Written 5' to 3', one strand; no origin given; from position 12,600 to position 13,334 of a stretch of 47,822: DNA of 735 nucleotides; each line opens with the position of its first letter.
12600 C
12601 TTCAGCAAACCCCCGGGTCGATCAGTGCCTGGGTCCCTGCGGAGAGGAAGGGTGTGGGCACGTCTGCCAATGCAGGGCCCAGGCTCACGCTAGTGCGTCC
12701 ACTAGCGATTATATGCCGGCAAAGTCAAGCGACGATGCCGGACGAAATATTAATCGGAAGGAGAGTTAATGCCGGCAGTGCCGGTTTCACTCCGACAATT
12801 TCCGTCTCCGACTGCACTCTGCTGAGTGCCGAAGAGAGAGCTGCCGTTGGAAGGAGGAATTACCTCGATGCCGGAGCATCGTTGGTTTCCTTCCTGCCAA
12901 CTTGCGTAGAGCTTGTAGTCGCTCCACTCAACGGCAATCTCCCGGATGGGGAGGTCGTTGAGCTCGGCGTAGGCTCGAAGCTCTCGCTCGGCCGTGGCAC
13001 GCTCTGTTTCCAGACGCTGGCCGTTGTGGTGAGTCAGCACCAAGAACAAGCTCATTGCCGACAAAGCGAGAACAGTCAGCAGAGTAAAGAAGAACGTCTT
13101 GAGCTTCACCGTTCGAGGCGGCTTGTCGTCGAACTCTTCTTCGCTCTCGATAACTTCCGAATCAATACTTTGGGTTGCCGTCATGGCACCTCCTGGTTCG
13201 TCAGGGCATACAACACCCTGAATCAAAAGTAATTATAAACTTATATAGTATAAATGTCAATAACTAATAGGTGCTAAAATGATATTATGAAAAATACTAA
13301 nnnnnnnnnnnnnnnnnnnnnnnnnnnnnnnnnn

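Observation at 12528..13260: GC-rich expression cassette 1: perfect consensus promoter driving a small membrane protein in an AT-rich genome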

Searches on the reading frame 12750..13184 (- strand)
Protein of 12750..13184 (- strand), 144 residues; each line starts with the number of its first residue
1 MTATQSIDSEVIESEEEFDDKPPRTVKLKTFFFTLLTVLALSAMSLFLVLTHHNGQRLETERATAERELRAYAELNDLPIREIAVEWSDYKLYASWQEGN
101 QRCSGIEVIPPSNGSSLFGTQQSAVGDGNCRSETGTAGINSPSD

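Call 10: search_protein_families(library=pfam, proteins=[window:12750-13184:-], max_evalue=0.01)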
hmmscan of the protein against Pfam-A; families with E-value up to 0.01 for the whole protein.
window:12750-13184:- (144 aa): 0 families

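Call 12: find_encoding_contigs(protein=window:12750-13184:-, flank=10000, max_places=10)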
Protein window:12750-13184:- (144 aa): 4 contigs read that carry it; 2 places shown.
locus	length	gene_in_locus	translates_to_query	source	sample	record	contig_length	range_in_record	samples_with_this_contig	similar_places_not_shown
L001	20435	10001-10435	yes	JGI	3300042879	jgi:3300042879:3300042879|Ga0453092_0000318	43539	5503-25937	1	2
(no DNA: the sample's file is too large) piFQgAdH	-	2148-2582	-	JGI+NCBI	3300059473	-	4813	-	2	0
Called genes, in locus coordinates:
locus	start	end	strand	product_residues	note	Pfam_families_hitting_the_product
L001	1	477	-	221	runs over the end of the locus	-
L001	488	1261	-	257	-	PF18761:Heliorhodopsin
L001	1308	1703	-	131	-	PF03073:TspO_MBR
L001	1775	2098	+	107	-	PF00520:Ion_trans (weak), PF07885:Ion_trans_2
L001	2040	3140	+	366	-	PF06197:DUF998 (weak)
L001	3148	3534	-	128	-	PF01050:MannoseP_isomer (weak), PF00190:Cupin_1 (weak), PF02311:AraC_binding (weak), PF07883:Cupin_2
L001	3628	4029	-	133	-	-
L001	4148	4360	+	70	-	PF24717:DUF7672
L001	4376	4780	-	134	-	-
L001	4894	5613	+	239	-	-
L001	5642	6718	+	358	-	PF01702:TGT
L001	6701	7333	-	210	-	PF11139:SfLAP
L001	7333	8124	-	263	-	PF12679:ABC2_membrane_2, PF10920:DUF2705, PF12698:ABC2_membrane_3 (weak)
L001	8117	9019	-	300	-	PF00005:ABC_tran, PF13304:AAA_21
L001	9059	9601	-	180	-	PF00293:NUDIX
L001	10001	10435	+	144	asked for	-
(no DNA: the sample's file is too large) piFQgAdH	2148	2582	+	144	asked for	-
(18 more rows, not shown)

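Call 13: find_homologous_proteins(query=window:12750-13184:-, max_evalue=0.01)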
Query window:12750-13184:- (144 aa): 10 proteins with E <= 0.01 among 63 candidates.
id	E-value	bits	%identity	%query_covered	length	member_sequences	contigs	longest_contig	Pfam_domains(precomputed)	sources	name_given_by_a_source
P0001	4.5e-89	313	100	100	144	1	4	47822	-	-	-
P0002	7.2e-80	283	90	100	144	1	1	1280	-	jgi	jgi:hypothetical protein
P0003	1.8e-77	275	88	100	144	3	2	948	-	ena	-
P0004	2.5e-76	272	86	100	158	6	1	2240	-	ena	-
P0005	4.6e-74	264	85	100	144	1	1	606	-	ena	-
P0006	1.8e-72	259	85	100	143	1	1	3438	-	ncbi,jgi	jgi:hypothetical protein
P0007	1.6e-69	250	82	100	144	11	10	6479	-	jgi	jgi:hypothetical protein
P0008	3.2e-69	249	83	100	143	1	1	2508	-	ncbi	-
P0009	8.4e-68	244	80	100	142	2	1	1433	-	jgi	-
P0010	1.1e-48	182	88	66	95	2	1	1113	-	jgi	-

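Call 14: find_encoding_contigs(protein=P0007, flank=6000, max_places=6)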
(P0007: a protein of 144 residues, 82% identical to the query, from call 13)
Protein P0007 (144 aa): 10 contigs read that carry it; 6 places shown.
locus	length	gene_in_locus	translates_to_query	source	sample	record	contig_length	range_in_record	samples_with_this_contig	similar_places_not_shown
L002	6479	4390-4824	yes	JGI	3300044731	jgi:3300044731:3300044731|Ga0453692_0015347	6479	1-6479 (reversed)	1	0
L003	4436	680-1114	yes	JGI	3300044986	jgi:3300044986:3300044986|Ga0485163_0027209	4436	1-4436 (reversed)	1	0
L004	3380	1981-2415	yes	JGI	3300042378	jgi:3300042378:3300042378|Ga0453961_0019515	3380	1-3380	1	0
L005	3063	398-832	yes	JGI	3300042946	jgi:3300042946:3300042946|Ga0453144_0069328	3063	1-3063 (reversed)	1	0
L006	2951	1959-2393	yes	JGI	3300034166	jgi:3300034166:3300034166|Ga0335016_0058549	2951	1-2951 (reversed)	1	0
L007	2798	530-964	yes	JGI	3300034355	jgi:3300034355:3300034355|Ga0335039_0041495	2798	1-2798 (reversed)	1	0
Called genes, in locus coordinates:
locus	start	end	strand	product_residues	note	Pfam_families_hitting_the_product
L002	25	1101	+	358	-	PF01702:TGT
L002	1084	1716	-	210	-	PF11139:SfLAP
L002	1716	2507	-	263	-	PF12679:ABC2_membrane_2, PF01061:ABC2_membrane (weak)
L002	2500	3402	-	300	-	PF00005:ABC_tran, PF13304:AAA_21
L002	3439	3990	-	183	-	PF00293:NUDIX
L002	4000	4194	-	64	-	-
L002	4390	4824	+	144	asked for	-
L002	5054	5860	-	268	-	PF00106:adh_short, PF08659:KR, PF13561:adh_short_C2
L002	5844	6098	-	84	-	-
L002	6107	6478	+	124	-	?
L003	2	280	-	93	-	?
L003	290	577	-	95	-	-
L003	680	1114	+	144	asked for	-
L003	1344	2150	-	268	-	PF00106:adh_short, PF08659:KR, PF13561:adh_short_C2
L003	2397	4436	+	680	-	?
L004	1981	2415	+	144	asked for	-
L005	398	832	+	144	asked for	-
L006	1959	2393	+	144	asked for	-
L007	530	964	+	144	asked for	-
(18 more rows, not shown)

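Call 15: find_encoding_contigs(protein=P0006, flank=6000, max_places=4)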
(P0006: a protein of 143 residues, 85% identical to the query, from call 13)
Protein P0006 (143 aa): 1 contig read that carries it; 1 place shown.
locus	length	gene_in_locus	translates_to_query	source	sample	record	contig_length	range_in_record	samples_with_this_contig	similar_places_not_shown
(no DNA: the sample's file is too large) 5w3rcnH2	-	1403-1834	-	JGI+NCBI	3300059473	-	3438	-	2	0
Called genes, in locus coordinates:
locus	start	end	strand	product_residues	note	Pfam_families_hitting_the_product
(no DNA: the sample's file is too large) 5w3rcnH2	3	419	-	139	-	?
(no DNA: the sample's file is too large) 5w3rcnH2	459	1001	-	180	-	PF00293:NUDIX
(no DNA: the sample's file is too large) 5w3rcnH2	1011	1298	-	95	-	-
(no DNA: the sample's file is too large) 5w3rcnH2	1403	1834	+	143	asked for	-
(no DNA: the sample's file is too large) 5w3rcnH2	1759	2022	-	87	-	-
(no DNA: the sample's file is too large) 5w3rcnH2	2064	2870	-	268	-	PF00106:adh_short, PF01370:Epimerase (faint), PF08659:KR, PF13561:adh_short_C2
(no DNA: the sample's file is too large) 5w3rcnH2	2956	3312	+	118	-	-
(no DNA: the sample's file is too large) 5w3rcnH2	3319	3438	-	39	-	?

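Call 16: find_encoding_contigs(protein=P0008, flank=6000, max_places=4)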
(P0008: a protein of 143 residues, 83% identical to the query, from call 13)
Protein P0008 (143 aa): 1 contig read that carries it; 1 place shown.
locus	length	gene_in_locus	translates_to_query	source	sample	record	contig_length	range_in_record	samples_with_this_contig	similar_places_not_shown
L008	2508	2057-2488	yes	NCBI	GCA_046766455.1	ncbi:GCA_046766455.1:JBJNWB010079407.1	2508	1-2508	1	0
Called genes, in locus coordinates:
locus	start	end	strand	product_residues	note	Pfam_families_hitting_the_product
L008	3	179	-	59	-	?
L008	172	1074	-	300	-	PF00005:ABC_tran, PF13304:AAA_21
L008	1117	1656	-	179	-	PF00293:NUDIX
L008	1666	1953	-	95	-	-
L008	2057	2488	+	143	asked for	-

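Call 20: find_related_loci(query=A2, collection=genome_contigs, flank=6000)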
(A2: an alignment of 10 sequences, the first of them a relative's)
Query A2 (144 aa) in genome_contigs; peptide patterns used: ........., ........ (x = any residue, [..] = any of these).
58 stretches matched a pattern, but none encodes a relative of the query by tblastn (E <= 1e-3).
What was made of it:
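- Tried and rejected: Pattern search of GTDB representative genomes with the close-family alignment found nothing (call 20).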

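Call 40: search_protein_representatives(alignment_id=A2)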
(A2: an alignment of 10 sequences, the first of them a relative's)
Query: 10 sequences, 144 profile positions. Proteins with E-value up to 0.001 (for the whole library): 19; up to 1e-10: 10; up to 1e-30: 1. The best 19 are listed.
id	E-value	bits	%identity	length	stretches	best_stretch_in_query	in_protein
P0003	1.1e-87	307.1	-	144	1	1-144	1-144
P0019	9.8e-30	119.2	-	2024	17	67-122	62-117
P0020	4.4e-21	91.2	-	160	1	20-141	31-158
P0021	1.8e-18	82.8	-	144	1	29-142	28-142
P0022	2.2e-15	72.7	-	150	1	35-143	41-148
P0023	5.4e-15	71.4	-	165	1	24-140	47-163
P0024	3.4e-14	68.9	-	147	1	11-141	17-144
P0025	1.3e-12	63.7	-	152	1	21-144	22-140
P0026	3.4e-12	62.4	-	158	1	28-143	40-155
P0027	1.3e-11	60.5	-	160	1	53-140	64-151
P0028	1.6e-10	57.0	-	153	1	28-142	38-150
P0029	2.0e-10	56.6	-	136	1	24-140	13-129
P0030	2.4e-09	53.2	-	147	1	21-139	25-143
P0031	4.8e-09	52.2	-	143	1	32-139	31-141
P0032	4.3e-08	49.1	-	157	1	52-142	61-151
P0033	1.5e-06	44.1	-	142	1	23-141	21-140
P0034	6.2e-05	38.8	-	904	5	62-121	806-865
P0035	7.8e-05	38.5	-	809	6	88-116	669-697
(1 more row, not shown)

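Call 42: find_encoding_contigs(protein=P0020, flank=5000, max_places=4)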
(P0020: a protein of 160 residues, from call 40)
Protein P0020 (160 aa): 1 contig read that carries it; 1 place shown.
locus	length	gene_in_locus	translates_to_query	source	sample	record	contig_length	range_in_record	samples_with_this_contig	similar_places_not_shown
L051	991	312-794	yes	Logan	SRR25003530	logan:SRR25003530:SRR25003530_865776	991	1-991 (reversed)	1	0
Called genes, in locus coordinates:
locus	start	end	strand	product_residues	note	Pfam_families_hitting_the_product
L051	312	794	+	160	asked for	-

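Call 43: find_encoding_contigs(protein=P0022, flank=5000, max_places=4)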
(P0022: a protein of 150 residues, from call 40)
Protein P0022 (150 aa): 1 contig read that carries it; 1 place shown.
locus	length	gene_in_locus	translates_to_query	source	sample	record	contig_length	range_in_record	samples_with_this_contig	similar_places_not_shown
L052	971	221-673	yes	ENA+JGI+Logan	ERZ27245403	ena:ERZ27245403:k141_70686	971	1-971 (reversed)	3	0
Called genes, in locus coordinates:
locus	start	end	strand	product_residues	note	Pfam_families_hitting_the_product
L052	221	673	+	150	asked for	-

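Call 50: find_related_loci(query=A5, collection=metagenome_contigs, flank=6000)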
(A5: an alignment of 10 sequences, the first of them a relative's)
Query A5 (144 aa) in metagenome_contigs; peptide patterns used: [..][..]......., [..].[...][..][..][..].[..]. (x = any residue, [..] = any of these).
373 stretches matched a pattern; 1 encode a relative of the query (tblastn E <= 1e-3); 1 distinct loci.
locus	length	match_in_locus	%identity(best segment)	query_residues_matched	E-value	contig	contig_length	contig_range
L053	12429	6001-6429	81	1-144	5e-77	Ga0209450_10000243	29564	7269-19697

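Call 51: find_related_loci(query=A5, collection=viral_contigs, flank=6000)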
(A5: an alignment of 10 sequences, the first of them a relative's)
Query A5 (144 aa) in viral_contigs; peptide patterns used: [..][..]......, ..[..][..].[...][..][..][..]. (x = any residue, [..] = any of these).
27 stretches matched a pattern, but none encodes a relative of the query by tblastn (E <= 1e-3).

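Call 52: list_cluster_members(proteins=[P0021, P0023, P0024, P0025, P0026, P0027, P0028, P0029, P0030, P0031])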
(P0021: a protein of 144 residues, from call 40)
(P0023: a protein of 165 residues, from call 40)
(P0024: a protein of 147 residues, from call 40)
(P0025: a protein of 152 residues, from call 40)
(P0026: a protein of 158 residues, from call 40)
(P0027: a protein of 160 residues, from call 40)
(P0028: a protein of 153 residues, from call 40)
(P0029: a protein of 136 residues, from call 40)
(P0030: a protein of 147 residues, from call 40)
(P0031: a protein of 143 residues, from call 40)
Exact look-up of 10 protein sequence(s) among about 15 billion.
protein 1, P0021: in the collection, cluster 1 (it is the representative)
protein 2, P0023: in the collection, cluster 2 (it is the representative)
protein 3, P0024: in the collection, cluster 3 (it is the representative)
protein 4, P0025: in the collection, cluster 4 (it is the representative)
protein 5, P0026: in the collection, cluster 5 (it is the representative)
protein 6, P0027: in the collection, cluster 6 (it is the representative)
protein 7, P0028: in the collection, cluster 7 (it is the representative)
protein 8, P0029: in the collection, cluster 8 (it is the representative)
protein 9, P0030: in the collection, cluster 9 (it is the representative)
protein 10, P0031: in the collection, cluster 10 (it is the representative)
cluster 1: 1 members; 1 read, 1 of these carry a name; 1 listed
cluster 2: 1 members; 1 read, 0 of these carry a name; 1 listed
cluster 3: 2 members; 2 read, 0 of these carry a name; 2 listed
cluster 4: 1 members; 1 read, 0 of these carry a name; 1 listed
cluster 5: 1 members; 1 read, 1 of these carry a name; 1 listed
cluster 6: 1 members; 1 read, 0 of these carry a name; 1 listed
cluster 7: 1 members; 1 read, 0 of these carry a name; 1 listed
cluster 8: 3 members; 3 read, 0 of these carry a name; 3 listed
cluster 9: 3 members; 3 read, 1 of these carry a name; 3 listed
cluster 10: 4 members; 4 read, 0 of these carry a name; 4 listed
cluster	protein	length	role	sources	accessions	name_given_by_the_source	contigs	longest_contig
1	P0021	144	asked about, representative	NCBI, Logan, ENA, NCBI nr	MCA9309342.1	hypothetical protein KC973_03125 [Candidatus Saccharibacteria bacterium] | hypothetical protein [Candidatus Saccharibacteria bacterium]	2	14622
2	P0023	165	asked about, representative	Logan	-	-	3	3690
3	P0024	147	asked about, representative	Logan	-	-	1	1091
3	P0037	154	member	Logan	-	-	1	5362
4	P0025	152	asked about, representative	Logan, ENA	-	-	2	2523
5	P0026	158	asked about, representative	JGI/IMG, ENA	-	hypothetical protein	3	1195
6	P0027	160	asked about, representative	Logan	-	-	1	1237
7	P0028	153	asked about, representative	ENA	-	-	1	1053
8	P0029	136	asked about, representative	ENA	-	-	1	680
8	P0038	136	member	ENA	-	-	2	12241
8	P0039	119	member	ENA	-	-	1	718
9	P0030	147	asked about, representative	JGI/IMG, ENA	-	hypothetical protein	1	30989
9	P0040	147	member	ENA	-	-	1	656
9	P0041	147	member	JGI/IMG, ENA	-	-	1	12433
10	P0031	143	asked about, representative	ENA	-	-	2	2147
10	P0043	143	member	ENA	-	-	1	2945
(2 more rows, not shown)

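Call 53: find_encoding_contigs(protein=P0021, flank=6000, max_places=2)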
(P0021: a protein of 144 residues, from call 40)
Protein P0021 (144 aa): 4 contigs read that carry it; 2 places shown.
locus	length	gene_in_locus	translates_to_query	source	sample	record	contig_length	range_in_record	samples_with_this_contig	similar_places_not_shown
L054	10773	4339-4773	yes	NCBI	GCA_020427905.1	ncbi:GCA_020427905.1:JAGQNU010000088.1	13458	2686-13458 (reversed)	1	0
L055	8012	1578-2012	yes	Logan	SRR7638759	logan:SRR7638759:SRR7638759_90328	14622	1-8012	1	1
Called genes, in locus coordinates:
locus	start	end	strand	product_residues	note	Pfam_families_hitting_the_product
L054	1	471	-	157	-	PF02874:ATP-synt_ab_N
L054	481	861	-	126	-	PF00213:OSCP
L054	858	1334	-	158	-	-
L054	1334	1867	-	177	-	PF00430:ATP-synt_B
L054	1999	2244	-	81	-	PF00137:ATP-synt_C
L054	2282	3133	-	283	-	PF00119:ATP-synt_A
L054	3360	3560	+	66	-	-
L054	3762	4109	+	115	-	-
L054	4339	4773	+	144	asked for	-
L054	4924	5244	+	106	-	PF12840:HTH_20, PF01022:HTH_5, PF01047:MarR (weak)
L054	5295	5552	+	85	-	PF00462:Glutaredoxin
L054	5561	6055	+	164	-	PF00085:Thioredoxin, PF13098:Thioredoxin_2 (weak)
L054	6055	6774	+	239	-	PF13386:DsbD_2 (weak)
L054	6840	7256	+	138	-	-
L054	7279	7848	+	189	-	PF02572:CobA_CobO_BtuR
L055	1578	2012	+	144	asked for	-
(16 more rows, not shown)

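Call 54: find_encoding_contigs(protein=P0030, flank=6000, max_places=2)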
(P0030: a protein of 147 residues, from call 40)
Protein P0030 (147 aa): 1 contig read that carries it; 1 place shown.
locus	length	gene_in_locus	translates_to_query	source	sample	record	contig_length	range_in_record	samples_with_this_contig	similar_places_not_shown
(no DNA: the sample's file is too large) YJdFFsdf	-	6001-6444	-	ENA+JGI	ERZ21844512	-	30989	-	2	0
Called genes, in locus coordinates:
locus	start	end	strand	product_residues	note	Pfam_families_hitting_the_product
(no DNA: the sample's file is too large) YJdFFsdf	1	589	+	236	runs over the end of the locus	-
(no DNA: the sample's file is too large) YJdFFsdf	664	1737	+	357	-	PF01702:TGT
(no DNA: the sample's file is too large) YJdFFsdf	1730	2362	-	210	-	PF11139:SfLAP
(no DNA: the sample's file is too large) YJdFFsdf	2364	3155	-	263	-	PF12679:ABC2_membrane_2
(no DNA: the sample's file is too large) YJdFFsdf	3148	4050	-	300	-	PF00005:ABC_tran, PF13304:AAA_21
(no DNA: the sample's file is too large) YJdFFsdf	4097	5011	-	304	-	PF00535:Glycos_transf_2, PF10111:Glyco_tranf_2_2, PF13641:Glyco_tranf_2_3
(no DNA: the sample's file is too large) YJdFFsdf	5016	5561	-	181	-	PF00293:NUDIX, PF14815:NUDIX_4 (weak)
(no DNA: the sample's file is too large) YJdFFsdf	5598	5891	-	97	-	-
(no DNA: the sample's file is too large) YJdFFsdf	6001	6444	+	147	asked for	-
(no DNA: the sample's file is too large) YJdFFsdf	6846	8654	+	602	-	PF00664:ABC_membrane, PF00005:ABC_tran, PF02463:SMC_N (faint)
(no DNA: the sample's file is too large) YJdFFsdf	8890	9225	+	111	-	-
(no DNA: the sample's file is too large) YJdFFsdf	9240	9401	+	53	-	-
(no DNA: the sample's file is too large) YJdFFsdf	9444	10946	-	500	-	PF11074:DUF2779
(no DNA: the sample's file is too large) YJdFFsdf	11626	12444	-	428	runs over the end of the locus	PF00481:PP2C (weak), PF07228:SpoIIE (faint), PF00498:FHA (weak)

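Call 55: find_encoding_contigs(protein=P0038, flank=6000, max_places=2)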
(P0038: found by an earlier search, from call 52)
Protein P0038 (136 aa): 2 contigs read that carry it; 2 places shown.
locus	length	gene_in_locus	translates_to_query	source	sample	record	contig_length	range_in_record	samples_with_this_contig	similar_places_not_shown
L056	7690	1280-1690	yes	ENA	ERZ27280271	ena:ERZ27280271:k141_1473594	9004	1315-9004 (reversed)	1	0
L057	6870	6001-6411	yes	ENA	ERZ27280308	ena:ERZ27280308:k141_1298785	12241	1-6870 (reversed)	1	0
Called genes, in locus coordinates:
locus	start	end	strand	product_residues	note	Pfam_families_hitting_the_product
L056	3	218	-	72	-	?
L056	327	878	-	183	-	PF00293:NUDIX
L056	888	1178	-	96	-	-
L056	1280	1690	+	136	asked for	-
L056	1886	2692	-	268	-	PF00106:adh_short, PF08659:KR, PF13561:adh_short_C2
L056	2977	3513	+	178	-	PF16571:FBP_C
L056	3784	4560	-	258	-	PF01209:Ubie_methyltran (weak), PF13489:Methyltransf_23, PF05175:MTS (weak), PF13847:Methyltransf_31, PF08241:Methyltransf_11, PF08242:Methyltransf_12, PF13649:Methyltransf_25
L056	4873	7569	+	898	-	PF03477:ATP-cone, PF00317:Ribonuc_red_lgN, PF02867:Ribonuc_red_lgC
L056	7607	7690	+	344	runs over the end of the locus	PF00268:Ribonuc_red_sm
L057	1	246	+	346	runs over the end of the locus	PF06197:DUF998 (weak)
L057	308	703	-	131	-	-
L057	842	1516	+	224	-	-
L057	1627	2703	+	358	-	PF01702:TGT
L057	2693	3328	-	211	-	PF11139:SfLAP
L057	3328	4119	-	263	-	PF12679:ABC2_membrane_2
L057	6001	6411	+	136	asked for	-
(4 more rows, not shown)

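Call 57: find_encoding_contigs(protein=P0037, flank=4000, max_places=3)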
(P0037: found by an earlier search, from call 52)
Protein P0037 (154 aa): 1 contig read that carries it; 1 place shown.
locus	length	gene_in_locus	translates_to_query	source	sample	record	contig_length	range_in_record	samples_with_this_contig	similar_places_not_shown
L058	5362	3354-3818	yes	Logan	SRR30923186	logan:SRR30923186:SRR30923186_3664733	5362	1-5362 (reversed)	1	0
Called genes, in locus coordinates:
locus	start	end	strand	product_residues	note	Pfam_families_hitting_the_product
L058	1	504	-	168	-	?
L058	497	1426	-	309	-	PF00005:ABC_tran, PF13304:AAA_21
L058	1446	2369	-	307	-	PF13641:Glyco_tranf_2_3, PF00535:Glycos_transf_2, PF10111:Glyco_tranf_2_2, PF13632:Glyco_trans_2_3 (faint)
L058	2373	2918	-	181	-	PF00293:NUDIX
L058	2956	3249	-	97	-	-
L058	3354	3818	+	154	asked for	-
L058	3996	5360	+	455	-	?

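Call 58: find_encoding_contigs(protein=P0033, flank=4000, max_places=3)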
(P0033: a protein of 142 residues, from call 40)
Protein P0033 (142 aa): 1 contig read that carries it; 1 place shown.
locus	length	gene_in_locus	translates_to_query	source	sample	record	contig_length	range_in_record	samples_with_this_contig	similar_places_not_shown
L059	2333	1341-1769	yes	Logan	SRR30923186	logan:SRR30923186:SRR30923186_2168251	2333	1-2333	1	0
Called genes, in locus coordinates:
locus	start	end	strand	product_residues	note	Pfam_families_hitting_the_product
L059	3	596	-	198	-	?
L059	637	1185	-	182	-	PF00293:NUDIX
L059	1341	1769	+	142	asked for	-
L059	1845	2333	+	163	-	?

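Call 59: find_encoding_contigs(protein=P0043, flank=4000, max_places=3)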
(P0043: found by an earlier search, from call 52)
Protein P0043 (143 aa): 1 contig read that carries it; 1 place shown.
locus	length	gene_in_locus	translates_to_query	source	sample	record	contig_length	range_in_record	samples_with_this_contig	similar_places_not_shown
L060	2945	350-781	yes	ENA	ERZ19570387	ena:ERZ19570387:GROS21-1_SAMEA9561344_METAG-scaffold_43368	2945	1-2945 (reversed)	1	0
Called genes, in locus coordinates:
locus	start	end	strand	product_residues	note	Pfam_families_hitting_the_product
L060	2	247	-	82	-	?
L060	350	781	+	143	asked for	-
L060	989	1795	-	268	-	PF00106:adh_short, PF08659:KR, PF13561:adh_short_C2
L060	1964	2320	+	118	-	-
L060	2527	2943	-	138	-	?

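Call 77: predict_structure(alignment_id=A7)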
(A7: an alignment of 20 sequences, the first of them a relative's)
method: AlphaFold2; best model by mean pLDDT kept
length: 144 residues; sequences in the alignment: 20
mean_pLDDT: 78.9   pTM: 0.60
mean pLDDT of the five models: 78.9, 78.1, 77.1, 76.6, 75.7
residues with pLDDT >= 90: 51; 70-90: 62; 50-70: 11; < 50: 20
segments of 3 or more residues with pLDDT < 50: 1-20
pLDDT, mean of each block of 10 residues (from residue 1): 40 43 67 90 84 79 94 91 92 91 91 88 77 81 72
secondary structure, 60 per line:
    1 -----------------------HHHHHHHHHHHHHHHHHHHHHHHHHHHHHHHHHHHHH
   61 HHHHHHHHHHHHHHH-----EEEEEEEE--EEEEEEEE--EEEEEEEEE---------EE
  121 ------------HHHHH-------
elements in order: H24-75 E81-88 E91-98 E101-109 H133-137
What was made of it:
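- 12750..13184 (-): ORF c1: 144-aa bitopic membrane protein of a new family. AF2 model has pLDDT 79 (call 77).
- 12753..13016 (-): Codons 57-144: ectodomain (helix extension, three beta-strands, two invariant Cys). Secondary structure from call 77.
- Closest known: Type IV pilins. Same: The predicted 'lollipop' shape: a long N-terminal helix whose first half is hydrophobic, then an antiparallel beta-sheet and two conserved cysteines (call 77).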
